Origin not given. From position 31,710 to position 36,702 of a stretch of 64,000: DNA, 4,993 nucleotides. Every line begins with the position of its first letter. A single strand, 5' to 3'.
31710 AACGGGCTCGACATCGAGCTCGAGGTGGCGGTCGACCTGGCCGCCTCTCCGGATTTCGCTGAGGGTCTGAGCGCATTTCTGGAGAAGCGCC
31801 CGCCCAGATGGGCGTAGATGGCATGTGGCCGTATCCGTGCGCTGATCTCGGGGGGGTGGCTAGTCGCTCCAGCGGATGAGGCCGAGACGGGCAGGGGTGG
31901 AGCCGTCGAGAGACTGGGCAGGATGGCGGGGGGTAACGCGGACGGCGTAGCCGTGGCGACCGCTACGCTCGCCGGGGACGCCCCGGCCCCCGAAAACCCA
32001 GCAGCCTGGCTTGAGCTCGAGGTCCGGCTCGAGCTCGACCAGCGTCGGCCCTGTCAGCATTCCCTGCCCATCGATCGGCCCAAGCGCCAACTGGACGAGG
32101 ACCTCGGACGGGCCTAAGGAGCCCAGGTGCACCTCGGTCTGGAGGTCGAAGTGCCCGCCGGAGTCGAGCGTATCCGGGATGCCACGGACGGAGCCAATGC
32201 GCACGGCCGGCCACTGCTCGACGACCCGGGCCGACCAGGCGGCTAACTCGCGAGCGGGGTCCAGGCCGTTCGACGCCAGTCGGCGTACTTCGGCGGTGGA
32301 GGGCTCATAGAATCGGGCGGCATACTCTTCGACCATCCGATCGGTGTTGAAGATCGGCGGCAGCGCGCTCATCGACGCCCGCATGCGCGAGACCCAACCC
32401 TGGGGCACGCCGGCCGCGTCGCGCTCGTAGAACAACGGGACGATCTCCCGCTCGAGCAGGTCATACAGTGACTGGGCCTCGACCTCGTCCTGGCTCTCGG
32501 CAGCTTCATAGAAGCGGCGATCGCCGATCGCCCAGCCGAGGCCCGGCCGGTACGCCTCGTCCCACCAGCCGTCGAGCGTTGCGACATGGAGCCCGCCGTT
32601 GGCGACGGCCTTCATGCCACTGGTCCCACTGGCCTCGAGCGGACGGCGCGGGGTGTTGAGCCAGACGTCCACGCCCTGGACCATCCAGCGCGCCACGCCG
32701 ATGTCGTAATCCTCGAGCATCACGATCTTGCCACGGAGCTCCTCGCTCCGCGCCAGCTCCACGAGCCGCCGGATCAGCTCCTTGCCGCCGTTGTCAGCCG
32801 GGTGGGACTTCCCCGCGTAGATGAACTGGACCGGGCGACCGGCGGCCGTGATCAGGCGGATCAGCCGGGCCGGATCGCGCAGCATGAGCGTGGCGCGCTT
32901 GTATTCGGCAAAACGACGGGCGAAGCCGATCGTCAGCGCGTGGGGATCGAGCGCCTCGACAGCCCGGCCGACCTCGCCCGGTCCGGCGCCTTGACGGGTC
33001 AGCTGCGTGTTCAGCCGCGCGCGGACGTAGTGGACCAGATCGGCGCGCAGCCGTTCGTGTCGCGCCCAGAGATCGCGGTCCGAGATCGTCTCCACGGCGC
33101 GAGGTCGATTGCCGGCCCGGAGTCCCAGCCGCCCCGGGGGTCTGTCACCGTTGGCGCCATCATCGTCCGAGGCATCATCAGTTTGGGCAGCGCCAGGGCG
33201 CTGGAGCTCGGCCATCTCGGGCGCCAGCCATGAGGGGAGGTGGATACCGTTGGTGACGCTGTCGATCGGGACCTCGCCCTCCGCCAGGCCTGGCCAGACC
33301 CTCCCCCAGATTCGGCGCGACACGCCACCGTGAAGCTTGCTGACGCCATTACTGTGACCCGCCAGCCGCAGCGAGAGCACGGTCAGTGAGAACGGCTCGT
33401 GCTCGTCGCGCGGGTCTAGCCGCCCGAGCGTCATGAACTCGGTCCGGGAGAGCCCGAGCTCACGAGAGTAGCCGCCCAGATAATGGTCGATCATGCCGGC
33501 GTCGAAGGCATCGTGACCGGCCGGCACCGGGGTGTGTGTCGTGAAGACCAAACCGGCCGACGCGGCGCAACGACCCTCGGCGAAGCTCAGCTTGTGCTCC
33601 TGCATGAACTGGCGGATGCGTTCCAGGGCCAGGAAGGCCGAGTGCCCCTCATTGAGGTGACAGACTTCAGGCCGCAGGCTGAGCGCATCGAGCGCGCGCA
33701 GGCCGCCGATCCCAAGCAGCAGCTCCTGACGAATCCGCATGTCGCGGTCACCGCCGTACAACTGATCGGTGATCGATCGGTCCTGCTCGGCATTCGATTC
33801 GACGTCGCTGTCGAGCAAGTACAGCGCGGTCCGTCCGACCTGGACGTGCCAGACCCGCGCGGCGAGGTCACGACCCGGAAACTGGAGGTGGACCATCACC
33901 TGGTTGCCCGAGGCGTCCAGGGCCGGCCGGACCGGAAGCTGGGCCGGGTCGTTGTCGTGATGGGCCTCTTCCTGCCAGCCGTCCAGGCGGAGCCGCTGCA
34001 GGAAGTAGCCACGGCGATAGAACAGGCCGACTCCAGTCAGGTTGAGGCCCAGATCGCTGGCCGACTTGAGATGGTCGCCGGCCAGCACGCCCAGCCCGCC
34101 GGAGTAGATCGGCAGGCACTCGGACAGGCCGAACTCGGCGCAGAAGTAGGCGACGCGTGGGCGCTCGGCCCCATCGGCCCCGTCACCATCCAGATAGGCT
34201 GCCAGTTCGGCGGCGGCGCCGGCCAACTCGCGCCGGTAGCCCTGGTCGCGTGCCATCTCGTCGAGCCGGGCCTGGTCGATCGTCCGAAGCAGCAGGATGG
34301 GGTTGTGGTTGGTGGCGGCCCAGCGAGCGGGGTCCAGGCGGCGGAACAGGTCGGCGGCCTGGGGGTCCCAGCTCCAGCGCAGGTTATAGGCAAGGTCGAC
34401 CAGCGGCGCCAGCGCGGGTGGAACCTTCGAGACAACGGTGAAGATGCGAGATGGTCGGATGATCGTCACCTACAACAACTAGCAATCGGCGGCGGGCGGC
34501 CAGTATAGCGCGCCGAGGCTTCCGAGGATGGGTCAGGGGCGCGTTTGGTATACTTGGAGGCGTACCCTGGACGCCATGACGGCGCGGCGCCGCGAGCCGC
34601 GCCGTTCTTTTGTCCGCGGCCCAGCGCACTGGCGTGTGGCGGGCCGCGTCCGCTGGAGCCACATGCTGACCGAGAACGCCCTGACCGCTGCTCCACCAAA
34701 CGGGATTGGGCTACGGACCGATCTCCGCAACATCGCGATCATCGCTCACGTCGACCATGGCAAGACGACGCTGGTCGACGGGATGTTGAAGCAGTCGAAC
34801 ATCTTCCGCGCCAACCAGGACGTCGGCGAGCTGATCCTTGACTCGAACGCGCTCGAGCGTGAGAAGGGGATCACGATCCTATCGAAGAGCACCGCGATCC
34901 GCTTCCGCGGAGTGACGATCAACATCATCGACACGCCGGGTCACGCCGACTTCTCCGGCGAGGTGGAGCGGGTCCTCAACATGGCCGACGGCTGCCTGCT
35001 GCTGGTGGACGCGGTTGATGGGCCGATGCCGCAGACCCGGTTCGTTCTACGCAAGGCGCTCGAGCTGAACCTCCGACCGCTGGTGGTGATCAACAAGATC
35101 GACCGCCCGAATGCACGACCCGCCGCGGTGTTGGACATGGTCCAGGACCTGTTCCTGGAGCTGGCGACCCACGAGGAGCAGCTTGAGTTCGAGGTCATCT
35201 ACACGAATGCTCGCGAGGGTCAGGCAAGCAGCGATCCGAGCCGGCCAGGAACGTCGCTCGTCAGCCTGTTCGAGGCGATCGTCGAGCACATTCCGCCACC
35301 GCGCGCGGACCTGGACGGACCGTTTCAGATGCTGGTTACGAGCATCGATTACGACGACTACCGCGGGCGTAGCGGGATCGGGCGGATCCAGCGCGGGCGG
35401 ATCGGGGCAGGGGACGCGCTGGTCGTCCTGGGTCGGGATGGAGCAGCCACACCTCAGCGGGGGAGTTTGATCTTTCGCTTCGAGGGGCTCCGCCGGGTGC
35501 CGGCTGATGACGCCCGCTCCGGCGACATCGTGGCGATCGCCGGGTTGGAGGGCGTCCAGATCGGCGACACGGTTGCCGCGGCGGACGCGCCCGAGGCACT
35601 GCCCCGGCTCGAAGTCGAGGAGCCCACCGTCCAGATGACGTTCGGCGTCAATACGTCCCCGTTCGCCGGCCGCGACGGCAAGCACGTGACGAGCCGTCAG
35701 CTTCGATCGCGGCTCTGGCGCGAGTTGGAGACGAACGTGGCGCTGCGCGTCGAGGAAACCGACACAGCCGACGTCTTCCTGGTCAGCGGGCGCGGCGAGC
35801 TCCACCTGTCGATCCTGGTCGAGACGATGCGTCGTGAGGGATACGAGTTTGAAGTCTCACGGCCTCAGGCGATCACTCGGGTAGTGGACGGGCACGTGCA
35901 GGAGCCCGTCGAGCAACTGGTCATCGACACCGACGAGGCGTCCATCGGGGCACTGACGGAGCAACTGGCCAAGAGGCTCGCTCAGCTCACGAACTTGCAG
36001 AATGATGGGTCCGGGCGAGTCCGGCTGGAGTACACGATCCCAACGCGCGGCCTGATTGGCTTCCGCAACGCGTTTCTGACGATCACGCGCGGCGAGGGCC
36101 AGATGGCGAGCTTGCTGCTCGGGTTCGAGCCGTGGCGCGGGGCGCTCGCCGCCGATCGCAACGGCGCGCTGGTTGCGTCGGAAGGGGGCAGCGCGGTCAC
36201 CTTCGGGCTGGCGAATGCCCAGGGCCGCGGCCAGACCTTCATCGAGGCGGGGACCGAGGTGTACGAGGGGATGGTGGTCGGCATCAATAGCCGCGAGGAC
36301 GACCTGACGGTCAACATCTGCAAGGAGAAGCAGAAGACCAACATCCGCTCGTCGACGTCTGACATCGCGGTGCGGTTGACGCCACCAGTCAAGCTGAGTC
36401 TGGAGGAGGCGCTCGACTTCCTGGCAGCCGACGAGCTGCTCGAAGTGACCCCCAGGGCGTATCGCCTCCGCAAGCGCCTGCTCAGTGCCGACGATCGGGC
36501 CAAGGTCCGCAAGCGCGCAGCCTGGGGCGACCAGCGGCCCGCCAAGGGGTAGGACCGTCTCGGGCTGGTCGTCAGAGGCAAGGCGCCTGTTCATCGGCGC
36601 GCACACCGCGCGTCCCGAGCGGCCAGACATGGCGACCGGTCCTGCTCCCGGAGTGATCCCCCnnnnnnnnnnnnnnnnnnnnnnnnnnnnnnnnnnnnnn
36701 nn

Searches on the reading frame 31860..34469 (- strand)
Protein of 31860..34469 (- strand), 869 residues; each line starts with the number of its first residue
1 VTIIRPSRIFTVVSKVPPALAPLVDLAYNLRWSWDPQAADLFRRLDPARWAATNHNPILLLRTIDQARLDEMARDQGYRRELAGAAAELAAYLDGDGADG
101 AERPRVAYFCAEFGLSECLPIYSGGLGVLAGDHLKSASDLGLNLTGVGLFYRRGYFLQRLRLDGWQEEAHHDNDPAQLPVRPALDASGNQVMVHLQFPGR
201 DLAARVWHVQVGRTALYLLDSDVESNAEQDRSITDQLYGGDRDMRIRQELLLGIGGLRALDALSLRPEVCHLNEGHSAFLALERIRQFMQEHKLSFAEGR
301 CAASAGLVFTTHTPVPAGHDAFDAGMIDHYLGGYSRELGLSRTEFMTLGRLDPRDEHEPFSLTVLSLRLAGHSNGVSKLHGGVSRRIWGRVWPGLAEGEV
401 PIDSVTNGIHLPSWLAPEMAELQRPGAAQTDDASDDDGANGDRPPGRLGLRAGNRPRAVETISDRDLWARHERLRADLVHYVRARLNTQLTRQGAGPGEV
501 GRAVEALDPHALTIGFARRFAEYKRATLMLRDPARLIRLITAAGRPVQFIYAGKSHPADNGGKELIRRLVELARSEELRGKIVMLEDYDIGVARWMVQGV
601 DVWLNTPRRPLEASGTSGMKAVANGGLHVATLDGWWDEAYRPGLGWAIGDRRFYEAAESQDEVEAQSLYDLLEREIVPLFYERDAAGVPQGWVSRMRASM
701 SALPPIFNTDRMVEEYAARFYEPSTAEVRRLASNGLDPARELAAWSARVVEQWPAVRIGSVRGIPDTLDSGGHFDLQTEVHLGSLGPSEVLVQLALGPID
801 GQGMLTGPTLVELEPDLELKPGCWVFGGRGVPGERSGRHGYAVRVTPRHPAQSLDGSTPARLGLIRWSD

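Call 18: search_protein_families(library=pfam, max_evalue=0.001, proteins=[window:31860-34469:-])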
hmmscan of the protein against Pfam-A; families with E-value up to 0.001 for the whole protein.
window:31860-34469:- (869 aa): 2 families
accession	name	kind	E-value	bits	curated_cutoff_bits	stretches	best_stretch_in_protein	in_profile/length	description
PF11897.13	DUF3417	-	1.6e-30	106.2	25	1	16-119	1-109/109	Protein of unknown function (DUF3417)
PF00343.26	Phosphorylase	-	2.5e-22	79.4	27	2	517-634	452-579/713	Carbohydrate phosphorylase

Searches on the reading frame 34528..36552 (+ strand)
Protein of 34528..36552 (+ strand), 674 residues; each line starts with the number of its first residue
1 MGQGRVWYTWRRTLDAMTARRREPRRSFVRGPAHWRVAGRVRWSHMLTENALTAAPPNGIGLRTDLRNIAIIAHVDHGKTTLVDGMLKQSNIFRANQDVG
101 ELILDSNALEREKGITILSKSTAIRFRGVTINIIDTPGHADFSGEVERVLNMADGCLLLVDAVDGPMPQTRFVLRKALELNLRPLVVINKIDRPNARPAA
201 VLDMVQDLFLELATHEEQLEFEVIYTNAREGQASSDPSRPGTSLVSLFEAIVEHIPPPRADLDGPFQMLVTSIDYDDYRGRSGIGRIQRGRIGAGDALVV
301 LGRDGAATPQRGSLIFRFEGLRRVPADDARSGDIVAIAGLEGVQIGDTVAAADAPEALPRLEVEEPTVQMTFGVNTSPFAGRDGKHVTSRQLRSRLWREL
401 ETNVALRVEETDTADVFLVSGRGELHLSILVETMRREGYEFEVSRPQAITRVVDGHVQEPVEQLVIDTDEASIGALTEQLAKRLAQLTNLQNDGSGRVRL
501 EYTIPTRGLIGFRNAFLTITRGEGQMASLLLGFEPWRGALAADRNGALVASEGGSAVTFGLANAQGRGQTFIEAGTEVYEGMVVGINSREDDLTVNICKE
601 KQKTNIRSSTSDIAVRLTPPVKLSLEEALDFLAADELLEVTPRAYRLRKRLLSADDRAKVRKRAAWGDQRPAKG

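Call 18: search_protein_families(library=pfam, max_evalue=0.001, proteins=[window:34528-36552:+])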
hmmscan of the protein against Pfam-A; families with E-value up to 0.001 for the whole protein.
window:34528-36552:+ (674 aa): 7 families
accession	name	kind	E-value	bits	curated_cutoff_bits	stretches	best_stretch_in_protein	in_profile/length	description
PF00009.33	GTP_EFTU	-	8e-53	179.3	26.5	1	65-257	2-188/188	Elongation factor Tu GTP binding domain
PF21018.2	BipA_C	-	5.2e-42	142.5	23.8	1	545-653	1-109/110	TypA/BipA C-terminal domain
PF00679.30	EFG_C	-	7.2e-17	61.6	27.9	1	457-541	2-86/89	Elongation factor G C-terminus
PF22042.2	EF-G_D2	-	4.5e-09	36.7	27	1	265-350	1-82/84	Elongation factor G domain 2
PF03144.31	GTP_EFTU_D2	-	3.8e-06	27.7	30.3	1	284-350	5-73/73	Elongation factor Tu domain 2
PF14492.12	EFG_III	-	2.4e-05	24.7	27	1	390-443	19-73/75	Elongation Factor G, domain III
PF01926.29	MMR_HSR1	-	0.00045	20.8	21.9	0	108-190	25-113/113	50S ribosome-binding GTPase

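Call 22: list_cluster_members(proteins=[P0001, window:34528-36552:+, window:42167-44542:+, window:31860-34469:-])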
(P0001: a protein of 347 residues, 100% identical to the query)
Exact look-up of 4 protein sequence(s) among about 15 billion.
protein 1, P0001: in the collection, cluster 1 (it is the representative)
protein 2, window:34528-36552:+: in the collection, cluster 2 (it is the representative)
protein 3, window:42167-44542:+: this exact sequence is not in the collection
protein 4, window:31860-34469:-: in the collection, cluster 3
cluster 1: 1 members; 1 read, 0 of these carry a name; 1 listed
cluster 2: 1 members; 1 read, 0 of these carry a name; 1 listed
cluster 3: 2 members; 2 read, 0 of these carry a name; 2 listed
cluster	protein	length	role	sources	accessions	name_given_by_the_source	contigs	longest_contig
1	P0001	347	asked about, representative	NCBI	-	-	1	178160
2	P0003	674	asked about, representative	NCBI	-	-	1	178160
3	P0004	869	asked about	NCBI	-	-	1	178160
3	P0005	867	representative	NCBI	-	-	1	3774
